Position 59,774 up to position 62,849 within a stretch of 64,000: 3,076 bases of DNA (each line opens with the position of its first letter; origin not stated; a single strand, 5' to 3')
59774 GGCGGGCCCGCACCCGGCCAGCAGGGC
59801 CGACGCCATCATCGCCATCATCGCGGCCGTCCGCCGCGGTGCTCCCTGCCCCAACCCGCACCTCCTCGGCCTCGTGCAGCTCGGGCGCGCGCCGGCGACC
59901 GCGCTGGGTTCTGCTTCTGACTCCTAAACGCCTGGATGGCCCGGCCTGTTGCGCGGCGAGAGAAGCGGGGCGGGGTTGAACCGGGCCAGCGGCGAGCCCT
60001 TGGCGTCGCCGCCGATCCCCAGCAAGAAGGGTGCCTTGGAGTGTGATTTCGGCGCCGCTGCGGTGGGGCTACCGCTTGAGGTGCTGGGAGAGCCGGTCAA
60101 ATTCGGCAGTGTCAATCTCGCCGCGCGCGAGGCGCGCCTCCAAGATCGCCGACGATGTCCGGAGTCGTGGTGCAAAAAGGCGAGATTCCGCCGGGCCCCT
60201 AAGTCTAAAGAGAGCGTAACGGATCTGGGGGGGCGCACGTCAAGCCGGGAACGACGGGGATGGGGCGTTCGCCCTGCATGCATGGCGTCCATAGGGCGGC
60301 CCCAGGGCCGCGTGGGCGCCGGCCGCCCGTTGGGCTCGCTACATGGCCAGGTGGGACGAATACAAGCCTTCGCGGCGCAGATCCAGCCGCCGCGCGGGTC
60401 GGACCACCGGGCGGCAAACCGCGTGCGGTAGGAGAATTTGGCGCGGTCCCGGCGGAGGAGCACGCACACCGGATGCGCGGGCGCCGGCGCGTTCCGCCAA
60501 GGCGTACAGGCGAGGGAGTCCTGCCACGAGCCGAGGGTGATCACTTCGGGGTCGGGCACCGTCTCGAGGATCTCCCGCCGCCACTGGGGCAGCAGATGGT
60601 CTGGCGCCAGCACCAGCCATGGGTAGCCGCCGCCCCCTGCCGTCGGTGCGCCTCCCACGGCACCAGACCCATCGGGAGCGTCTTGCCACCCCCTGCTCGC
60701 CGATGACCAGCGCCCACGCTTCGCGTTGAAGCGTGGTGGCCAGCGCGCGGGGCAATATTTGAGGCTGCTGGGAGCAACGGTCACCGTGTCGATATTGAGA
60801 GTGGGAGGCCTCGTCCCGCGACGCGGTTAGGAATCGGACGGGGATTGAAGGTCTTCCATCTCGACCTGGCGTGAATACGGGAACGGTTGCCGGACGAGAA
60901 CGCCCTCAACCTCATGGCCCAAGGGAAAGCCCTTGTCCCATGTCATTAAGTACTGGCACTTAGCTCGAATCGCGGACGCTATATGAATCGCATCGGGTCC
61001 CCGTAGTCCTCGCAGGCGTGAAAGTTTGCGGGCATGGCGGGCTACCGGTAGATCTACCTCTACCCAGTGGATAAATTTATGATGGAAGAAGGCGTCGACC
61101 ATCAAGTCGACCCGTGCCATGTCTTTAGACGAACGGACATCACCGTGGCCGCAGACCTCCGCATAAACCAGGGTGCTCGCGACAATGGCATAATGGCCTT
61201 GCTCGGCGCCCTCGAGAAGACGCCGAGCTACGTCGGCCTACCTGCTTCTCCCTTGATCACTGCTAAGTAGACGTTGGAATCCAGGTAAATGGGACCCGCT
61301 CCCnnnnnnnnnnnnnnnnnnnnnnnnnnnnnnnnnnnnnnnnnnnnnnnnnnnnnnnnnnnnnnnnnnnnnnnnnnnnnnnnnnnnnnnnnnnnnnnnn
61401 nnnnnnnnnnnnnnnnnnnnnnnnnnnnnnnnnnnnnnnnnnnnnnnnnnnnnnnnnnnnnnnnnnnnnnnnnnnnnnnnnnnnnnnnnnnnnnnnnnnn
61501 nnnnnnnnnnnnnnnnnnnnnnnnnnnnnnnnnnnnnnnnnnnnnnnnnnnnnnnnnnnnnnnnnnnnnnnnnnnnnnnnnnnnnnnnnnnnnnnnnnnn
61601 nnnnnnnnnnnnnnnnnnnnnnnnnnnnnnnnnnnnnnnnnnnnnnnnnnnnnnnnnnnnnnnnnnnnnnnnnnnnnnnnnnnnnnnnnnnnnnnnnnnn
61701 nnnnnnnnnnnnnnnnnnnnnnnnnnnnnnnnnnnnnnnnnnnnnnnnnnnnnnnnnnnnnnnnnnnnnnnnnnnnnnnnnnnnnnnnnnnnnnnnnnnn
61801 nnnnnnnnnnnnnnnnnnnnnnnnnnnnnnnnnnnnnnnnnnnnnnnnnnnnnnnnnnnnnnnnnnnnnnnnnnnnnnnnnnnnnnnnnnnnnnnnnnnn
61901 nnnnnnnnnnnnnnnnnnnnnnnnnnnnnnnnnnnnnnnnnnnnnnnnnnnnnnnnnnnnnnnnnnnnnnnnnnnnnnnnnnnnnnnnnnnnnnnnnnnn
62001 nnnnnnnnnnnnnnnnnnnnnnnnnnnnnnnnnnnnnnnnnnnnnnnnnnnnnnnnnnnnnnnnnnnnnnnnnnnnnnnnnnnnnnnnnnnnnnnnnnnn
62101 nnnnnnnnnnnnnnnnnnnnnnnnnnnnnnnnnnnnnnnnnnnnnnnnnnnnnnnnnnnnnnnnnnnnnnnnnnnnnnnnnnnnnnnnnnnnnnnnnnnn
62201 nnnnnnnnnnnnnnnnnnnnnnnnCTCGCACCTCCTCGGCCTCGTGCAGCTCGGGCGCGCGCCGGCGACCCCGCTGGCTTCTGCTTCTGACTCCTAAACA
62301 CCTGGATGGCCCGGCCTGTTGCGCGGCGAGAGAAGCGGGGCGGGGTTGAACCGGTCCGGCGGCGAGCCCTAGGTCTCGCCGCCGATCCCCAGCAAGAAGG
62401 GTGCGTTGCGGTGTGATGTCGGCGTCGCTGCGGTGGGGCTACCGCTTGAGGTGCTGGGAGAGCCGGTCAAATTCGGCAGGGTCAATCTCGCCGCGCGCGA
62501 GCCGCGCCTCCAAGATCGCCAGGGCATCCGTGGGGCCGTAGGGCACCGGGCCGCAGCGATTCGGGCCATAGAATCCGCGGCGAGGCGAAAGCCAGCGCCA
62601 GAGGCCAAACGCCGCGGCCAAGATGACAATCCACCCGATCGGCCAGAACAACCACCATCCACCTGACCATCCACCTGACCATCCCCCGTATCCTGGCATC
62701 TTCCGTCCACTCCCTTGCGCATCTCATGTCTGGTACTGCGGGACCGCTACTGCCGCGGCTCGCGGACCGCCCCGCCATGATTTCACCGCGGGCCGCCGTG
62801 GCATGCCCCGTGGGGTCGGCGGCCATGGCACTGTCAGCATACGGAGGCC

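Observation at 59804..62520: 347-bp gap-free direct repeats (about 95% identical) bracket a 2,023-bp cassette and generate chimeric gene ends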

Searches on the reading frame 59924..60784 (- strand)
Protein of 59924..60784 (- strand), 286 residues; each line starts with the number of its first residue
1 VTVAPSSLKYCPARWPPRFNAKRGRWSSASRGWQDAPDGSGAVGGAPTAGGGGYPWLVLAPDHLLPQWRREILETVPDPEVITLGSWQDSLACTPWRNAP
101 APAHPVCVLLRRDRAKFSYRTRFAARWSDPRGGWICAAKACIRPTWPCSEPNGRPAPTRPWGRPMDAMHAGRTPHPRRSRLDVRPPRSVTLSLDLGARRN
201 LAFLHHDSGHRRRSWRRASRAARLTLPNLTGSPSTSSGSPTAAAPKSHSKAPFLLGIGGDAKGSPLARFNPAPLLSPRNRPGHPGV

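Call 6: search_protein_families(library=pfam, max_evalue=0.1, proteins=[window:59924-60784:-])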
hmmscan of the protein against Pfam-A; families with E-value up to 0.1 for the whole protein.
window:59924-60784:- (286 aa): 0 families

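Call 61: find_homologous_proteins(query=window:59924-60784:-, max_evalue=1e-10)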
Query window:59924-60784:- (286 aa): 1 proteins with E <= 1e-10 among 7450 candidates.
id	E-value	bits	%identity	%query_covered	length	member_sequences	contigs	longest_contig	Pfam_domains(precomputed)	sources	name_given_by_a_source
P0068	4.7e-174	596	100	91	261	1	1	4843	-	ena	-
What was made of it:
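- Tried and rejected: A protein search with the spurious 286-aa ORF across it returned only its own strain variant (call 61).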

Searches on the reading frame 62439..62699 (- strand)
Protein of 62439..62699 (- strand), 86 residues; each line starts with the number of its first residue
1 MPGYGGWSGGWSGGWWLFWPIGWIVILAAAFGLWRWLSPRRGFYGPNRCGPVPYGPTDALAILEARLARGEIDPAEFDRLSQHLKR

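Call 6: search_protein_families(library=pfam, max_evalue=0.1, proteins=[window:62439-62699:-])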
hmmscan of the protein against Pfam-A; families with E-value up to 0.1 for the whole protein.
window:62439-62699:- (86 aa): 4 families
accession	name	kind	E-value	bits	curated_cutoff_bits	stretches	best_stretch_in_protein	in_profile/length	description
PF09851.14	SHOCT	-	1.6e-06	28.1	27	1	58-79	1-22/28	Short C-terminal domain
PF05120.17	GvpG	-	0.0028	18.2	30.6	1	58-84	35-61/67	Gas vesicle protein G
PF08044.16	DUF1707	-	0.065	13.7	27.6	1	58-82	10-34/53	DUF1707 SHOCT-like domain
PF18495.6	VbhA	-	0.068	13.6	25.9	1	56-79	19-42/47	Antitoxin VbhA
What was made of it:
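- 62439..62699 (-): Intact SHOCT-domain gene (86 aa). Its last 26 codons plus the stop lie inside repeat copy B. Pfam SHOCT PF09851, 28.1 bits against a cut-off of 27 (call 6).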

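Call 15: find_encoding_contigs(protein=window:62439-62699:-, flank=10000, max_places=10)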
Protein window:62439-62699:- (86 aa): 3 contigs read that carry it; 3 places shown.
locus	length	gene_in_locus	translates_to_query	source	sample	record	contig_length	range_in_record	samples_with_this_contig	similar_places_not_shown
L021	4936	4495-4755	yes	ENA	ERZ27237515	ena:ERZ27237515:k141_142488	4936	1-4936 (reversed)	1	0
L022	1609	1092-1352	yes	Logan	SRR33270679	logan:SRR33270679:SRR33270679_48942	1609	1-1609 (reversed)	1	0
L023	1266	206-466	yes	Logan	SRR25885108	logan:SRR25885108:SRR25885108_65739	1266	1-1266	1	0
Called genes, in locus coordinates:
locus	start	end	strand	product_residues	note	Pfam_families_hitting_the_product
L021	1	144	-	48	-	?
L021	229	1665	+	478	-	PF05977:MFS_3, PF07690:MFS_1, PF12832:MFS_1_like (weak), PF07690:MFS_1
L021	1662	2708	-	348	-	PF02016:Peptidase_S66, PF17676:Peptidase_S66C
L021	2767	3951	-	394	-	PF00535:Glycos_transf_2, PF10111:Glyco_tranf_2_2, PF13641:Glyco_tranf_2_3, PF13506:Glyco_transf_21, PF13632:Glyco_trans_2_3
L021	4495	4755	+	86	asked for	PF09851:SHOCT (weak)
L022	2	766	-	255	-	?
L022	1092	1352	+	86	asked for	PF09851:SHOCT (weak)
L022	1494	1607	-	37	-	?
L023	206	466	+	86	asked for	PF09851:SHOCT (weak)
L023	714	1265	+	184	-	?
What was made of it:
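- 62439..62699 (-): The identical protein occurs in L021, L022 and L023 (call 15).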

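Call 47: search_protein_families(library=pfam, max_evalue=0.01, proteins=[L029:3590-4744:+, L029:4741-7464:+, L029:7524-8594:+, L029:8612-9580:+, L029:9590-10057:+, L029:10143-10688:+, L029:10809-11708:+, L029:1739-2026:+])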
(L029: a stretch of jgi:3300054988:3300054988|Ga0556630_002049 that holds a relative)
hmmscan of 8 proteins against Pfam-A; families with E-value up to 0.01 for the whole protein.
L029:3590-4744:+ (384 aa): 3 families
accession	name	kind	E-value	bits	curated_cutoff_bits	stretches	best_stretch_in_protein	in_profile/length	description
PF19587.5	DUF6094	-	7.2e-24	84.6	22.8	1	25-195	128-305/344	Uncharacterised methyltransferase family (DUF6094)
PF05175.20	MTS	-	0.0044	17.1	23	1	55-153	33-140/170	Methyltransferase small domain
PF20242.3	Emfourin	-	0.0051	17.6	27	0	65-104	46-85/91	Emfourin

L029:4741-7464:+ (907 aa): 4 families
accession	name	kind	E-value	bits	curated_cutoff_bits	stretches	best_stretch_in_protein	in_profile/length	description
PF00271.37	Helicase_C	-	2.1e-05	25.1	23.5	1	684-792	5-110/110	Helicase conserved C-terminal domain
PF00176.29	SNF2-rel_dom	-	5.4e-05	22.9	24.9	1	288-349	21-86/290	SNF2-related domain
PF13191.12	AAA_16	-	0.00069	20.6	32.6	1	277-366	12-110/167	AAA ATPase domain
PF04851.21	ResIII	-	0.0031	17.9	22.5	0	266-342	4-80/164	Type III restriction enzyme, res subunit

L029:7524-8594:+ (356 aa): 1 family
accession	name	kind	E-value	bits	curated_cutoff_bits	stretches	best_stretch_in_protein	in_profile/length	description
PF02090.21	SPAM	-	0.0068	16.8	35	0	241-284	57-100/142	Salmonella surface presentation of antigen gene type M protein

L029:8612-9580:+ (322 aa): 4 families
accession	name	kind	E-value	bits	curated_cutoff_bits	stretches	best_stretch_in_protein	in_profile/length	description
PF13479.12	AAA_24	-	9.2e-24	84.8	27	1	15-201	3-184/195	AAA domain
PF13401.12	AAA_22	-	0.00056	20.7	27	1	19-96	10-95/130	AAA domain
PF00154.27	RecA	-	0.002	18.1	27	1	17-94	55-139/262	recA bacterial DNA recombination protein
PF00004.35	AAA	-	0.0058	17.5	21.2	0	19-58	3-41/131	ATPase family associated with various cellular activities (AAA)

L029:9590-10057:+ (155 aa): 0 families

L029:10143-10688:+ (181 aa): 0 families

L029:10809-11708:+ (299 aa): 1 family
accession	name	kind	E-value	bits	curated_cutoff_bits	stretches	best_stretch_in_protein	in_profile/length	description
PF12965.13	DUF3854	-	0.00026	21.3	23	1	207-283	13-104/130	Domain of unknown function (DUF3854)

L029:1739-2026:+ (95 aa): 0 families

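Call 48: search_protein_families(library=padloc, max_evalue=0.01, proteins=[L029:2274-3053:+, L030:912-1397:+, L029:3590-4744:+, L029:4741-7464:+, window:62439-62699:-])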
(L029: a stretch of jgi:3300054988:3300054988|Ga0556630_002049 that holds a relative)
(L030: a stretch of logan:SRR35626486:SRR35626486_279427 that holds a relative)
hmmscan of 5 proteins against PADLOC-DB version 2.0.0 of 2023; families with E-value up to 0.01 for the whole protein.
L029:2274-3053:+ (259 aa): 0 families

L030:912-1397:+ (161 aa): 0 families

L029:3590-4744:+ (384 aa): 11 families
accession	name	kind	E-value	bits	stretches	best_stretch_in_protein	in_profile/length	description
PDLC04134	mad2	-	7.2e-15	52.8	1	31-179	269-426/492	mads_2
PDLC03258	MTase_II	-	4.3e-07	27.4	1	29-126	19-117/366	Type II methyltransferase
PDLC03293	MTase_II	-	8.7e-06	22.8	1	26-122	10-107/427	Type II methyltransferase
PDLC03267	MTase_II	-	4.4e-05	20.6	1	33-121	14-116/539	Type II methyltransferase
PDLC03602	REase_MTase_IIG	-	0.00028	17.7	0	102-158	420-478/637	Type IIG restriction enzyme-methyltransferase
PDLC03228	MTase_II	-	0.00067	17.6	1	49-101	160-212/227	Type II methyltransferase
PDLC03248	MTase_II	-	0.0023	14.8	1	30-121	7-95/521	Type II methyltransferase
PDLC03719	oMTase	-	0.0024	14.9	1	30-126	23-127/387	orphan methyltransferase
PDLC03357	MTase_II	-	0.0035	13.8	0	31-68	119-156/620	Type II methyltransferase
PDLC03021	MTase_I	-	0.0046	13.8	0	110-157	271-330/491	Type I methyltransferase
PDLC03218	MTase_II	-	0.0074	12.9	0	124-160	402-438/532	Type II methyltransferase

L029:4741-7464:+ (907 aa): 11 families
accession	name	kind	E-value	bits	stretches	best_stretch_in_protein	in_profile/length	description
PDLC02500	BrxHI|BrxHII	-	1.2e-06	25.4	0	274-338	96-159/933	BrxHI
PDLC02842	DpdE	-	1.3e-06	24.4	1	697-802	1026-1126/1176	DpdE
PDLC00631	ZorD1|ZorD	-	1.9e-05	20.7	0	714-800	790-877/1071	"SWI2/SNF2 helicase, Mrr-like nuclease"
PDLC02623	DrmD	-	2.6e-05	20.2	1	288-347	122-180/1040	DrmD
PDLC02850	DpdE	-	9.3e-05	18.4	1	684-828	1102-1244/1282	DpdE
PDLC00632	ZorD1|ZorD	-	0.00017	17.6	0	288-354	620-685/1101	"SWI2/SNF2 helicase, Mrr-like nuclease"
PDLC00633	ZorD1|ZorD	-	0.00029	17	1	684-801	738-852/908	"SWI2/SNF2 helicase, Mrr-like nuclease"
PDLC00628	ZorD1|ZorD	-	0.0047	12.6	1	685-799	826-939/1171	"SWI2/SNF2 helicase, Mrr-like nuclease"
PDLC02843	DpdE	-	0.0052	12.7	1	290-337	181-226/1091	DpdE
PDLC00634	ZorD1|ZorD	-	0.0088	11.7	0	264-338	493-569/1208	"SWI2/SNF2 helicase, Mrr-like nuclease"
PDLC00659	HmaA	-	0.0091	11.8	0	758-862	577-679/1176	SNF2 helicase / DEAD-box helicase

window:62439-62699:- (86 aa): 0 families

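Call 72: search_protein_families(library=ncbifam, max_evalue=0.01, proteins=[window:62439-62699:-])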
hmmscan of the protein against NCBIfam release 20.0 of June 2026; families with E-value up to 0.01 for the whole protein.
window:62439-62699:- (86 aa): 0 families
